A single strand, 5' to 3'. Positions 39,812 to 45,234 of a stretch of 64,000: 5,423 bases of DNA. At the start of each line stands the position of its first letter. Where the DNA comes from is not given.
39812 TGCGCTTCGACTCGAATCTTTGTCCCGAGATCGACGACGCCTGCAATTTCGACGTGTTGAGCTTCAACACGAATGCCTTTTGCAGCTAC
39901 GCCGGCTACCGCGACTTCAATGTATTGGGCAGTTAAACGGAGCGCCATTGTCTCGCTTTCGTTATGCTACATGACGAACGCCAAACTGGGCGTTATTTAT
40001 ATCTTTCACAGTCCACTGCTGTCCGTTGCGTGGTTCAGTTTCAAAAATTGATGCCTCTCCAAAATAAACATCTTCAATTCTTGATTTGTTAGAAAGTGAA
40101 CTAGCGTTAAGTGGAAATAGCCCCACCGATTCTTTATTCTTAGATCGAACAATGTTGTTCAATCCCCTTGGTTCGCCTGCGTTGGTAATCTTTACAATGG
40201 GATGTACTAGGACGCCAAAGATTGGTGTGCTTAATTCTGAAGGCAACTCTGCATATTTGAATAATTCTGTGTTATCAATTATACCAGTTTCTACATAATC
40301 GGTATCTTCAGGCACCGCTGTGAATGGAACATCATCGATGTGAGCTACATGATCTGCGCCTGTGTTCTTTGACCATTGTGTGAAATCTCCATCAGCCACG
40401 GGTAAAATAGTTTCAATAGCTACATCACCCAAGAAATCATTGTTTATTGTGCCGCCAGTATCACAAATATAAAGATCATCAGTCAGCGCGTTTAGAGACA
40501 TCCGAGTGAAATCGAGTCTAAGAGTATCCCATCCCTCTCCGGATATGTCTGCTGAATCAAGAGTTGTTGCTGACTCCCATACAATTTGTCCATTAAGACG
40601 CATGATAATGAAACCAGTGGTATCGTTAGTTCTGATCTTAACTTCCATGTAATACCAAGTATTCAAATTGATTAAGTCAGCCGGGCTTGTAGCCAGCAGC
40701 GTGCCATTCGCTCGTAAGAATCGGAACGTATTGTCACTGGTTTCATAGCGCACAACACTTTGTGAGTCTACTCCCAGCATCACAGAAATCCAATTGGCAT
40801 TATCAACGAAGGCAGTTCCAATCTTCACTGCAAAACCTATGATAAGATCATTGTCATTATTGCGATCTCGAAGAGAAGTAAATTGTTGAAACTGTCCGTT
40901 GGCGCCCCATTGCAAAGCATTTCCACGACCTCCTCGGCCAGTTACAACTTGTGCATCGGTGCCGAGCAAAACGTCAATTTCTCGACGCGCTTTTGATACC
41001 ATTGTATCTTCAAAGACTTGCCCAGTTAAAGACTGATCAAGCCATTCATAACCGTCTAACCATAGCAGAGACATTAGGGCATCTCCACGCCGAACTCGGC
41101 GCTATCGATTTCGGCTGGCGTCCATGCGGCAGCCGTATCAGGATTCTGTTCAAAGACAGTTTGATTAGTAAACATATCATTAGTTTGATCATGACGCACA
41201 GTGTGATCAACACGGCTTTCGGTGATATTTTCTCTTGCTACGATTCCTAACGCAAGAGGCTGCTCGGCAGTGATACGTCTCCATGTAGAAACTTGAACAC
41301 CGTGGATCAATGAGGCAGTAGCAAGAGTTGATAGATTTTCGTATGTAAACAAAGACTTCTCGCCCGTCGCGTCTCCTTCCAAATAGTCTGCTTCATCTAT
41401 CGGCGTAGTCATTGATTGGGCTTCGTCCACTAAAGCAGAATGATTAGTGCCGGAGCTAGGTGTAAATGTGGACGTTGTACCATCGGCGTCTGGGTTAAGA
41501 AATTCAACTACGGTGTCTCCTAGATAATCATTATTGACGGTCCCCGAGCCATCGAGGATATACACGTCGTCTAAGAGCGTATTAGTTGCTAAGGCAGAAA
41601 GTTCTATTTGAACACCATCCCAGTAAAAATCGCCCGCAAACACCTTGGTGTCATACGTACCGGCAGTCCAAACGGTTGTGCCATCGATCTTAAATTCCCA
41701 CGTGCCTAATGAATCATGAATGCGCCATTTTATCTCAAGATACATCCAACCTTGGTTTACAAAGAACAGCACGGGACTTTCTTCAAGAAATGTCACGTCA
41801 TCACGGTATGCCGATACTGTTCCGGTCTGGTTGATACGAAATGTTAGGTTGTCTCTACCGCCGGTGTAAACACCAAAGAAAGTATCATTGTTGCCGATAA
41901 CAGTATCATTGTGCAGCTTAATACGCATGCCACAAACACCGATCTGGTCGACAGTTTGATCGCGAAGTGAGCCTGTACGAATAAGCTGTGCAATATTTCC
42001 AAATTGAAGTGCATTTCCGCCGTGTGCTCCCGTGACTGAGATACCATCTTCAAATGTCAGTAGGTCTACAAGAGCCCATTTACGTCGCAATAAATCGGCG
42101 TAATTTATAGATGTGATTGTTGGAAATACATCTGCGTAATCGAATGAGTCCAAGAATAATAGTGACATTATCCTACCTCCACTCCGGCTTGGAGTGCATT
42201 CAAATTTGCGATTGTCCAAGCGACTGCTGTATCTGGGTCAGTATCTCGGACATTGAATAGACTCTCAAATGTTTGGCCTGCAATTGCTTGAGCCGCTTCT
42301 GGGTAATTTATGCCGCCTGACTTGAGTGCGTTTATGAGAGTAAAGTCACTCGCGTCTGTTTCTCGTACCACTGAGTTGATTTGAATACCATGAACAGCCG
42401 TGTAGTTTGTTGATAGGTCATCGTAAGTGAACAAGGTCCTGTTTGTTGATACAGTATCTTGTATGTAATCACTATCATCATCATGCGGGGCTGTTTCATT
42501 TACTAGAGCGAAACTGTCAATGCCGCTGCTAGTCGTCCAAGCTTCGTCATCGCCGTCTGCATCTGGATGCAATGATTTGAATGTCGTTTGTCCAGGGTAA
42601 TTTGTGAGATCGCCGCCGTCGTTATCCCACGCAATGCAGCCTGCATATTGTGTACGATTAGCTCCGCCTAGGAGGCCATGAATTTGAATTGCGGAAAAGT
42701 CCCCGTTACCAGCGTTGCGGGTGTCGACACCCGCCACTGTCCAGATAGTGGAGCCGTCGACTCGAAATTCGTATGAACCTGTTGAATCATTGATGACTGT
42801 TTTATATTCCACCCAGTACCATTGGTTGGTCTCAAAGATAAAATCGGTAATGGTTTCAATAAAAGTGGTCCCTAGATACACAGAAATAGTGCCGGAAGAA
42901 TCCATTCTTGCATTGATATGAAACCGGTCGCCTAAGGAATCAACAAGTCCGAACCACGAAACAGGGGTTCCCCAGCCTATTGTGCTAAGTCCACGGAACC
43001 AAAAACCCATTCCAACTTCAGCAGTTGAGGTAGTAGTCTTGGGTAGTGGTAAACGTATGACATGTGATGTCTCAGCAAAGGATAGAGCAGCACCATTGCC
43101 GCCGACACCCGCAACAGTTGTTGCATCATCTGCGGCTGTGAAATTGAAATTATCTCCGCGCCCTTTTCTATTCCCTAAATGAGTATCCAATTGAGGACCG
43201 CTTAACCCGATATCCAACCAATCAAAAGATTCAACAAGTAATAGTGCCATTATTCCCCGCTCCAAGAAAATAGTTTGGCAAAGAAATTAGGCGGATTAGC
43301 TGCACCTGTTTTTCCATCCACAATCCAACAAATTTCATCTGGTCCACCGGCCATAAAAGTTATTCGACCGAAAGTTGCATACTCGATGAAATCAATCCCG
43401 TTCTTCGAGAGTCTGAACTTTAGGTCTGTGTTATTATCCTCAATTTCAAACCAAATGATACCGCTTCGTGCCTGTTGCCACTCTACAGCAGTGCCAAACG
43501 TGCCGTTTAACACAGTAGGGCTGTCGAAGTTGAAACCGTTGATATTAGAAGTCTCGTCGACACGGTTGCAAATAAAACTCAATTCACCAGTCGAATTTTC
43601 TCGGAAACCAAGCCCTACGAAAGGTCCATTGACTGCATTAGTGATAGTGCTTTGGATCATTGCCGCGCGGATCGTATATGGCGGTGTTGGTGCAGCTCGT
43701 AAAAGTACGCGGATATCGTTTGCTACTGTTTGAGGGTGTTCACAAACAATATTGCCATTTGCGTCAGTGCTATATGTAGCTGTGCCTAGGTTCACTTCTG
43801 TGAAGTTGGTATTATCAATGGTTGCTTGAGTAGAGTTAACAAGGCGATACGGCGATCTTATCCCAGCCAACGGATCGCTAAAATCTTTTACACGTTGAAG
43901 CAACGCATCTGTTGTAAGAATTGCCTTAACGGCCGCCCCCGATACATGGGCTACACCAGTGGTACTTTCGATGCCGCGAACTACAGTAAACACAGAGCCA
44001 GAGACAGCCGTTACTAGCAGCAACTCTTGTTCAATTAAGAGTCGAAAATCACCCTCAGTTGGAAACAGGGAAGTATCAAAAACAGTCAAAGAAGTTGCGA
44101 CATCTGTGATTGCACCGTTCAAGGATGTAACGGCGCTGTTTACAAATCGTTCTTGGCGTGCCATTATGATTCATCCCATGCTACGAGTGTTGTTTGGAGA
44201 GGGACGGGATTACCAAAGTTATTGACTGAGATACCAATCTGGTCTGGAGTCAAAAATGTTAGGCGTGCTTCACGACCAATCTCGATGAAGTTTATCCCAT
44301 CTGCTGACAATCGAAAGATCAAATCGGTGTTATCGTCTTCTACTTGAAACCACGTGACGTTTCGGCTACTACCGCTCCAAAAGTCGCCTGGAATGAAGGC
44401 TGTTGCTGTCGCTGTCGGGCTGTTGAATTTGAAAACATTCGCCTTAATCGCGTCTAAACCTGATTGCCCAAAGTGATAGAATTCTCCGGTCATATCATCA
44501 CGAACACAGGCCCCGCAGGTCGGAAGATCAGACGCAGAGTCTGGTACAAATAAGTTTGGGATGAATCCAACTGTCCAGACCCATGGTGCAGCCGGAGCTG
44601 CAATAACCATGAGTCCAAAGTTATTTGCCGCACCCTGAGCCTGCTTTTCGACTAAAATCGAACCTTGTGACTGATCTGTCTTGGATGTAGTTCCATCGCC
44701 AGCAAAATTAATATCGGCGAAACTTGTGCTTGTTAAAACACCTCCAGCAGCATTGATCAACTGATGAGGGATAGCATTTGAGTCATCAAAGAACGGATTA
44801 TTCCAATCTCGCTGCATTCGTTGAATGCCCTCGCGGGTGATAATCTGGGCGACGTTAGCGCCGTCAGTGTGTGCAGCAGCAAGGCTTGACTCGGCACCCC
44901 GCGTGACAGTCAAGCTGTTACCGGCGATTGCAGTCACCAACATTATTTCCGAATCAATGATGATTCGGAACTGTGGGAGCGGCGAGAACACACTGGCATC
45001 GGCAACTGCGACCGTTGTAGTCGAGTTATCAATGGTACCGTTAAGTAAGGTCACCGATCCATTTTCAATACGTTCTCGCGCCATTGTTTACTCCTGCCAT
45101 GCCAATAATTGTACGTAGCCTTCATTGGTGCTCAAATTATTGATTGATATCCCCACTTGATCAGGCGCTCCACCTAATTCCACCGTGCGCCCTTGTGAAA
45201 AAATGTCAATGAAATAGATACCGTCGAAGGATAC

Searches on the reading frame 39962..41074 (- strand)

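Call 14: search_protein_families(library=phrogs, proteins=[window:39962-41074:-], max_evalue=0.001)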
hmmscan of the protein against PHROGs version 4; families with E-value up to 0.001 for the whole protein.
window:39962-41074:- (370 aa): 1 family
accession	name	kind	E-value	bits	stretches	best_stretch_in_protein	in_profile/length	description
phrog_2448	-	unknown function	2.6e-33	116.6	1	4-368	3-333/335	-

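Call 15: search_protein_families(library=pfam, proteins=[window:39962-41074:-], max_evalue=0.001)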
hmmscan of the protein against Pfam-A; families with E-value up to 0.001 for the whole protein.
window:39962-41074:- (370 aa): 0 families

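Call 93: search_protein_families(library=ncbifam, proteins=[window:39962-41074:-], max_evalue=0.01)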
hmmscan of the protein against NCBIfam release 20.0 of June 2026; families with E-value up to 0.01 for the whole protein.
window:39962-41074:- (370 aa): 0 families

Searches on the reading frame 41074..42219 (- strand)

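Call 14: search_protein_families(library=phrogs, proteins=[window:41074-42219:-], max_evalue=0.001)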
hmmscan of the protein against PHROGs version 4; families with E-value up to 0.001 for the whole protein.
window:41074-42219:- (381 aa): 3 families
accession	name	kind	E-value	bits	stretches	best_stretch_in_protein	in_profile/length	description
phrog_2448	-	unknown function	5.7e-25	89.2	1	128-380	95-333/335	-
phrog_6368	-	unknown function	5.3e-05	23.6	1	104-379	67-325/328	-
phrog_10924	-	unknown function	0.00077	19.6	0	234-377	268-404/409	-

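Call 15: search_protein_families(library=pfam, proteins=[window:41074-42219:-], max_evalue=0.001)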
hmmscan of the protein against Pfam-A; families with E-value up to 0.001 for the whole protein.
window:41074-42219:- (381 aa): 0 families

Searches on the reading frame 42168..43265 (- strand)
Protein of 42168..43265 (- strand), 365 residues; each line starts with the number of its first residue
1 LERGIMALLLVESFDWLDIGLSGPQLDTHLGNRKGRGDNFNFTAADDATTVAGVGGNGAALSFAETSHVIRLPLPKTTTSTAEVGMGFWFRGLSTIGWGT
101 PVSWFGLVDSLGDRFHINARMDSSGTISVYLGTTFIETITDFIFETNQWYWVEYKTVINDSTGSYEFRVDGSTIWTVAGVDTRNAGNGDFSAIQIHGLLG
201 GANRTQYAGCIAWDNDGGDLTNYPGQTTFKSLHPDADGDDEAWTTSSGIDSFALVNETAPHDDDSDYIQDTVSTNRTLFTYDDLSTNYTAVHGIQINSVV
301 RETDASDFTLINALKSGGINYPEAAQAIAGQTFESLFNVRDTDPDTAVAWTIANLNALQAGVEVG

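Call 14: search_protein_families(library=phrogs, proteins=[window:42168-43265:-], max_evalue=0.001)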
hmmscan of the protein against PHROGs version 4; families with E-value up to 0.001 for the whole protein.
window:42168-43265:- (365 aa): 2 families
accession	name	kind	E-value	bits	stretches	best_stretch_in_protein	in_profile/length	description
phrog_2448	-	unknown function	2.2e-18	67.5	1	48-364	33-333/335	-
phrog_6368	-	unknown function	0.00026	21.3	1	103-363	76-325/328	-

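Call 15: search_protein_families(library=pfam, proteins=[window:42168-43265:-], max_evalue=0.001)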
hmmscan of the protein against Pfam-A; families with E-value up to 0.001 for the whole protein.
window:42168-43265:- (365 aa): 0 families

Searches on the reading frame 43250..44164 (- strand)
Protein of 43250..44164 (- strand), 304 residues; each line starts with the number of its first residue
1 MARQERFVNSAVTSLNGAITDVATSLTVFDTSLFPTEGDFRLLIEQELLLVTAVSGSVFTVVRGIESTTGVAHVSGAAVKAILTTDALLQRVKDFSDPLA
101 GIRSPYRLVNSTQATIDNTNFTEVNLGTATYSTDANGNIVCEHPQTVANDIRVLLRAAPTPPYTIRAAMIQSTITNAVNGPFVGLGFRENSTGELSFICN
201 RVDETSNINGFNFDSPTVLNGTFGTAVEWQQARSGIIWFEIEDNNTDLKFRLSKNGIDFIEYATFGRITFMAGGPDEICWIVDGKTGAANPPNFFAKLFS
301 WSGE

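Call 14: search_protein_families(library=phrogs, proteins=[window:43250-44164:-], max_evalue=0.001)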
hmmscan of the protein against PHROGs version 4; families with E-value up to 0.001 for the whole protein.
window:43250-44164:- (304 aa): 5 families
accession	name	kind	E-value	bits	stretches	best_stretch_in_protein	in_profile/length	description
phrog_19068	-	unknown function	3.5e-09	37.4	1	117-289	82-254/267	-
phrog_6427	-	unknown function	2.2e-07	30.7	1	6-103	5-116/675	-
phrog_38058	-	tail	1.5e-06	27.7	1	11-82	18-99/708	tail fiber protein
phrog_8469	-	tail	1.6e-05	25.4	1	7-109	5-121/303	tail fiber protein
phrog_12150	-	unknown function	9.4e-05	22.5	1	10-120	10-124/477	-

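Call 15: search_protein_families(library=pfam, proteins=[window:43250-44164:-], max_evalue=0.001)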
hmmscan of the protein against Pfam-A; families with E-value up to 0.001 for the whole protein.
window:43250-44164:- (304 aa): 0 families

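Call 93: search_protein_families(library=ncbifam, proteins=[window:43250-44164:-], max_evalue=0.01)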
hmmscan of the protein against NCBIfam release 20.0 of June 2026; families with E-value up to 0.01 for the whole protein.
window:43250-44164:- (304 aa): 0 families

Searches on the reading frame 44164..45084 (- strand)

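Call 14: search_protein_families(library=phrogs, proteins=[window:44164-45084:-], max_evalue=0.001)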
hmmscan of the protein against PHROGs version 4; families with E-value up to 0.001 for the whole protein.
window:44164-45084:- (306 aa): 5 families
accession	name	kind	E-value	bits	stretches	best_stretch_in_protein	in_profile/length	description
phrog_19068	-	unknown function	7.6e-09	36.3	1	244-290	204-250/267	-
phrog_12150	-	unknown function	1.3e-06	28.7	1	11-82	12-88/477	-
phrog_38058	-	tail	1.8e-05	24.2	1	14-79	22-97/708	tail fiber protein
phrog_8469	-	tail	9.6e-05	22.8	1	6-94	5-103/303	tail fiber protein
phrog_6427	-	unknown function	0.00087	18.8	0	44-118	58-131/675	-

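Call 15: search_protein_families(library=pfam, proteins=[window:44164-45084:-], max_evalue=0.001)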
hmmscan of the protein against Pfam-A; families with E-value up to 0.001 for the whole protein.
window:44164-45084:- (306 aa): 0 families
